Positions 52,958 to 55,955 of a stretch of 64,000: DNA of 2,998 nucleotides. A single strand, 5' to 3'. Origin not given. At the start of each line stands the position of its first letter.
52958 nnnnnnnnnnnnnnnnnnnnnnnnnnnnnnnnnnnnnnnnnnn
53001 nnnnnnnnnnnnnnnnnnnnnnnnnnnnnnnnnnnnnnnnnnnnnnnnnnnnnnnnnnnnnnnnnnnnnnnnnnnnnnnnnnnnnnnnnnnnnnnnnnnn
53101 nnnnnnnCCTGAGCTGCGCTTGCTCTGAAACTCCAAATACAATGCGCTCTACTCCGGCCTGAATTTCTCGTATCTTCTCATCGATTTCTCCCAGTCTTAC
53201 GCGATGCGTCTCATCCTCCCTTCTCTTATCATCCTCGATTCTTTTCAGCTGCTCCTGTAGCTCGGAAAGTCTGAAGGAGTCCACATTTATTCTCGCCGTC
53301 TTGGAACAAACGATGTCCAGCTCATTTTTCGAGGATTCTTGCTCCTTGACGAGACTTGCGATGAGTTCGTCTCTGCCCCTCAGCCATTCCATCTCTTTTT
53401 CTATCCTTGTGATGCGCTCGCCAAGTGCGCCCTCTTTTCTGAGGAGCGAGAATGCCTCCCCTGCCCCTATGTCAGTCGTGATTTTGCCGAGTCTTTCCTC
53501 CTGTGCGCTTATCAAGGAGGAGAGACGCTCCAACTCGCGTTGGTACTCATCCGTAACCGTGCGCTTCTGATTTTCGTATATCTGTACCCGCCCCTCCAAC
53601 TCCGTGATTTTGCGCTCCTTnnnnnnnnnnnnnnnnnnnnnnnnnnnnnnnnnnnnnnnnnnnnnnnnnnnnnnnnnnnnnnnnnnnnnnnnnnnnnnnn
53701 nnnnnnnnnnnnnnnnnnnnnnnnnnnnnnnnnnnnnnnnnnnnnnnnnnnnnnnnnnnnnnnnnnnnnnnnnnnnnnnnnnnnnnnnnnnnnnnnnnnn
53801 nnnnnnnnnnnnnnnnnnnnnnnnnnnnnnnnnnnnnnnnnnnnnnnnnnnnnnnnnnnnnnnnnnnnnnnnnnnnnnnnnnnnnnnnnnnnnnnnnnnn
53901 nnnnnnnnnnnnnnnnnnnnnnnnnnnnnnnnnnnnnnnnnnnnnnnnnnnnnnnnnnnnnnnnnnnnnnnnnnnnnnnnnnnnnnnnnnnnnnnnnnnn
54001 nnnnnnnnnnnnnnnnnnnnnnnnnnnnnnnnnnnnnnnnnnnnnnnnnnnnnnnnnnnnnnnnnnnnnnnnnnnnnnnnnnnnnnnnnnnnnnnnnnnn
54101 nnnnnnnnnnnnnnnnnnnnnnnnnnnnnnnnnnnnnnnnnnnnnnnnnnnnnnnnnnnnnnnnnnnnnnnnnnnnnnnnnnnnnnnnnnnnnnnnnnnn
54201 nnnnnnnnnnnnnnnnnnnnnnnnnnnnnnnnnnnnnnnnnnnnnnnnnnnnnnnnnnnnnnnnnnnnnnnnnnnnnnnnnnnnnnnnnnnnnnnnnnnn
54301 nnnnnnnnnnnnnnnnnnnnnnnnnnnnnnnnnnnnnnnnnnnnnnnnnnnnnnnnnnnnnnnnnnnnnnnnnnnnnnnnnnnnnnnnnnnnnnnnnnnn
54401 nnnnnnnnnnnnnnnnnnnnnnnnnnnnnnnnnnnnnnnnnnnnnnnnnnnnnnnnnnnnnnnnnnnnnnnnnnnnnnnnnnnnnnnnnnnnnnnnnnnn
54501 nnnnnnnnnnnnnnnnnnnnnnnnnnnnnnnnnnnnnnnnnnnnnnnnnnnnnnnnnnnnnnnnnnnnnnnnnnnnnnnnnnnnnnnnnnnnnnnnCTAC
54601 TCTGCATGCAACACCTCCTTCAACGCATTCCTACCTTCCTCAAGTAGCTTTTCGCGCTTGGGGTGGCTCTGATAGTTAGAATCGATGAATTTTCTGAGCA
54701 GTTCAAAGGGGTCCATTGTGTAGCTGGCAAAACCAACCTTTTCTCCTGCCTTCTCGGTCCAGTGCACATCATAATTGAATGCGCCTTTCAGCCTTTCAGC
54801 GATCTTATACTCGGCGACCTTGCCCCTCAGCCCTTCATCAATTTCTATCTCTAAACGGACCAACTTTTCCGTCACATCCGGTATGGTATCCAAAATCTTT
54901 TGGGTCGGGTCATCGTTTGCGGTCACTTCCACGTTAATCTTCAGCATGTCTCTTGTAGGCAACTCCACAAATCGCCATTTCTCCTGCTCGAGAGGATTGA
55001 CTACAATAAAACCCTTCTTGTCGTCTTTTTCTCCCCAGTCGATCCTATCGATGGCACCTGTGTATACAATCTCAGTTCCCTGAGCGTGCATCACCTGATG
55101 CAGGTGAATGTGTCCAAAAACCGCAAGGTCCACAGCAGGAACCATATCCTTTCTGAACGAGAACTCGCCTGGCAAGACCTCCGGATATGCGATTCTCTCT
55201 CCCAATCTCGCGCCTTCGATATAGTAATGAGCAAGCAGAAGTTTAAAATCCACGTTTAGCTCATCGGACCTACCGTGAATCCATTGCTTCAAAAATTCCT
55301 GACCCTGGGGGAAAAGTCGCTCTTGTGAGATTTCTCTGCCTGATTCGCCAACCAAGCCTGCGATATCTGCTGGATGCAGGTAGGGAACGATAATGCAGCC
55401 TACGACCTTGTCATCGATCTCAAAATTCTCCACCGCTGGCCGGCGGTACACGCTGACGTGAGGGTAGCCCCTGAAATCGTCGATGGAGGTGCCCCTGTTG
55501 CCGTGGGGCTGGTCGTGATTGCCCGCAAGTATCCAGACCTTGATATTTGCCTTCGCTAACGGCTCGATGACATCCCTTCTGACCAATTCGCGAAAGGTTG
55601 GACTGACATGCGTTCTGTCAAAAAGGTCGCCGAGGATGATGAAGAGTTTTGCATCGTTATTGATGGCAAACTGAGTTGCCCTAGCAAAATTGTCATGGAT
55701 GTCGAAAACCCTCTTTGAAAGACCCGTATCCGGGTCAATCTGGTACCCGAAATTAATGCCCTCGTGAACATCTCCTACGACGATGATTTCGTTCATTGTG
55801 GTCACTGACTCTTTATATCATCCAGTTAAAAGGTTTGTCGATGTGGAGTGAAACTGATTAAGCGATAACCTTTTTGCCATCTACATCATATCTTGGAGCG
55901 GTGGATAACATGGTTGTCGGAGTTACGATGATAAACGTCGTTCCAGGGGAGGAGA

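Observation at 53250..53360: Rad50 without a CxxC zinc hook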

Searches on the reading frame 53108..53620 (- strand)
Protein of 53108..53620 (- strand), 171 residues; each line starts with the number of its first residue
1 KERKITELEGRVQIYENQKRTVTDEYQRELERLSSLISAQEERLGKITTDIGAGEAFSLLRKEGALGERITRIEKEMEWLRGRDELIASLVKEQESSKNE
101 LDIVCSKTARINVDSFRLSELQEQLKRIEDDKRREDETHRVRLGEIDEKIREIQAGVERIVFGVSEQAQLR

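Call 51: predict_structure(alignment_id=A2)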
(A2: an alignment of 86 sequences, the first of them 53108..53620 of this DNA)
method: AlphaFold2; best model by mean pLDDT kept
length: 171 residues; sequences in the alignment: 86
mean_pLDDT: 93.6   pTM: 0.70
mean pLDDT of the five models: 93.6, 93.3, 93.1, 93.0, 92.4
residues with pLDDT >= 90: 148; 70-90: 15; 50-70: 8; < 50: 0
segments of 3 or more residues with pLDDT < 50: none
pLDDT, mean of each block of 10 residues (from residue 1): 89 96 98 98 94 95 98 97 95 98 96 92 96 98 97 90 68 58
secondary structure, 60 per line:
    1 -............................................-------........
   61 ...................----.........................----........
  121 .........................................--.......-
elements in order: H2-45 H53-79 H84-108 H113-161 H164-170
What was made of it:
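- On Rad50/SbcC: The apex fragment model has pLDDT 93.6 (call 51).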

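Call 54: fold_search(model_id=the predicted structure, library=pdb)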
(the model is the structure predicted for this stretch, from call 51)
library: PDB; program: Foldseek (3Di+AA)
matches with E <= 10: 592; with E <= 0.001: 0
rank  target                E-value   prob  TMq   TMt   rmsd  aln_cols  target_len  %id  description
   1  6ixf_A                2.6e-02  0.97  0.35  0.28  13.8       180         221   19  Crystal structure of SeMet apo SH3BP5 (P41) (released 2019-03-20)
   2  6djl_B                3.6e-02  0.94  0.31  0.24  15.1       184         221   17  Crystal structure of the Rab11 GEF SH3BP5 bound to nucleotide free Rab11A (released 2018-09-26)
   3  6ixv_A                4.1e-02  0.96  0.35  0.27  15.5       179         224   20  Crystal structure of SH3BP5-Rab11a (released 2019-03-20)
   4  6ixg_B                4.3e-02  0.99  0.37  0.31  14.8       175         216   17  Crystal structure of native apo SH3BP5 (P41) (released 2019-03-20)
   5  6ixf_B                5.1e-02  0.97  0.35  0.29  15.8       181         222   18  Crystal structure of SeMet apo SH3BP5 (P41) (released 2019-03-20)
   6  6ixe                  5.1e-02  0.96  0.34  0.28  13.9       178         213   18  Crystal structure of SeMet apo SH3BP5 (I41) (released 2019-03-20)
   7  6z6o_C                6.4e-02  0.51  0.21  0.10  13.0       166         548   13  HDAC-TC (released 2021-02-17)
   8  6ixv_D                8.0e-02  0.95  0.38  0.29  17.2       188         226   17  Crystal structure of SH3BP5-Rab11a (released 2019-03-20)
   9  8p4y                  8.0e-02  0.35  0.20  0.18  32.2       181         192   23  Coiled-coil protein origami triangle (released 2023-08-02)
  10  6ixv_C                9.5e-02  0.96  0.38  0.30  16.0       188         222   16  Crystal structure of SH3BP5-Rab11a (released 2019-03-20)
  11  6ixg_A                1.0e-01  0.91  0.33  0.26  13.6       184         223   17  Crystal structure of native apo SH3BP5 (P41) (released 2019-03-20)
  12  4tko                  1.1e-01  0.90  0.39  0.22  10.3       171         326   18  Structure of the periplasmic adaptor protein EmrA (released 2014-07-09)
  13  6z6f_C                1.1e-01  0.44  0.23  0.10  12.7       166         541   13  HDAC-PC (released 2021-02-17)
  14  8i21_A                1.3e-01  0.96  0.40  0.28   9.9       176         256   11  Cryo-EM structure of 6-subunit Smc5/6 arm region (released 2024-06-26)
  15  8i4v_A                1.4e-01  0.51  0.27  0.18  12.3       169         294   12  Cryo-EM structure of 5-subunit Smc5/6 arm region (released 2024-06-26)
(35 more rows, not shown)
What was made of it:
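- Tried and rejected: The best E-value was 0.026, which is uninformative (call 54).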

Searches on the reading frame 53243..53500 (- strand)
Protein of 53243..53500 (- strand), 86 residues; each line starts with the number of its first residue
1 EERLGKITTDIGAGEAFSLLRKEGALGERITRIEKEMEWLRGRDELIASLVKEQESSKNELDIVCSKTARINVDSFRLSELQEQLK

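Call 38: search_solved_structures(query=window:53243-53500:-, max_evalue=10, show_alignments=2)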
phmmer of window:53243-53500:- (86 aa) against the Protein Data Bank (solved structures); distinct sequences matched with E-value up to 10: 0.
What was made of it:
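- Tried and rejected: No hits (call 38).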

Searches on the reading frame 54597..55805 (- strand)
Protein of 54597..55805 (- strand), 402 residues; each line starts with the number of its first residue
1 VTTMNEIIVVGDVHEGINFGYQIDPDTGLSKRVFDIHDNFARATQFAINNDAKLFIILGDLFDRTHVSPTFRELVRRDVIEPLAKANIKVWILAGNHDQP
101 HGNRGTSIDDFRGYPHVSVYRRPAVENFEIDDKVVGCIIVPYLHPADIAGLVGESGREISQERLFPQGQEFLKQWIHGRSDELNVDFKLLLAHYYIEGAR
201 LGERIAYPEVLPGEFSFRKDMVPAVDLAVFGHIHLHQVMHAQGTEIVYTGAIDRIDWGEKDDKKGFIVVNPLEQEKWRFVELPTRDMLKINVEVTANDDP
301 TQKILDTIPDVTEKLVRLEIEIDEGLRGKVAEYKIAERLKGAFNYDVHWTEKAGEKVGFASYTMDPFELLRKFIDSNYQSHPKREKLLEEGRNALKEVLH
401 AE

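Call 4: search_protein_families(library=pfam, proteins=[window:54597-55805:-], max_evalue=0.1)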
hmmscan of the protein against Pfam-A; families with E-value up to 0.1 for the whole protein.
window:54597-55805:- (402 aa): 2 families
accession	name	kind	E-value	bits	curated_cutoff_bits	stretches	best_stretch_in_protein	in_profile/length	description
PF00149.33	Metallophos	-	1.6e-14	55.3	21.5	1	7-234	3-189/191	Calcineurin-like phosphoesterase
PF12850.12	Metallophos_2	-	8.1e-05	23.1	27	1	35-255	8-138/154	Calcineurin-like phosphoesterase superfamily domain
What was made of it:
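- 54597..55805 (-): Mre11/SbcD-type nuclease CDS, 402 aa. Its end overlaps the rad50 start by 11 nt. Pfam Metallophos 1.6e-14 (call 4).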

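Call 10: search_protein_families(library=ncbifam, proteins=[window:54597-55805:-], max_evalue=0.01)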
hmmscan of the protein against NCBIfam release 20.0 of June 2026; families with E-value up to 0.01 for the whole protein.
window:54597-55805:- (402 aa): 7 families
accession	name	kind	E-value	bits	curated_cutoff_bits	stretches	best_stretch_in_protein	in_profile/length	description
TIGR00619.1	sbcd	subfamily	2.4e-14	53.8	77.65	1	12-264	8-251/252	exonuclease subunit SbcD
NF041029.1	Mre11_Pyroc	equivalog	2.9e-09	36.3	600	1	30-100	19-88/438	DNA double-strand break repair protein Mre11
NF008206.2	PRK10966.1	equivalog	4e-08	32.8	450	1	52-323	40-318/380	exonuclease subunit SbcD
NF041030.1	Mre11_Halo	equivalog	4.2e-08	32.7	550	2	4-102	1-91/361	DNA double-strand break repair protein Mre11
NF041031.1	Mre11_Sulfo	equivalog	1.2e-06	28.1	500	1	29-102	17-89/374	DNA double-strand break repair protein Mre11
TIGR04123.1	P_estr_lig_assc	hypoth_equivalog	7.5e-05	22.2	150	1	6-102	22-114/207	ligase-associated DNA damage response endonuclease PdeM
NF041753.2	sbcd_Staph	equivalog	7.8e-05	21.7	480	1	50-287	38-266/375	exonuclease subunit SbcD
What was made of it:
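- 54597..55805 (-): The best NCBIfam hit is SbcD, at 53.8 bits against a cut-off of 77.65 (call 10).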

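Call 11: search_protein_families(library=padloc, proteins=[window:54597-55805:-], max_evalue=0.01)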
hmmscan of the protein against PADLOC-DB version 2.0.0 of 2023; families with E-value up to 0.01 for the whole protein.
window:54597-55805:- (402 aa): 0 families
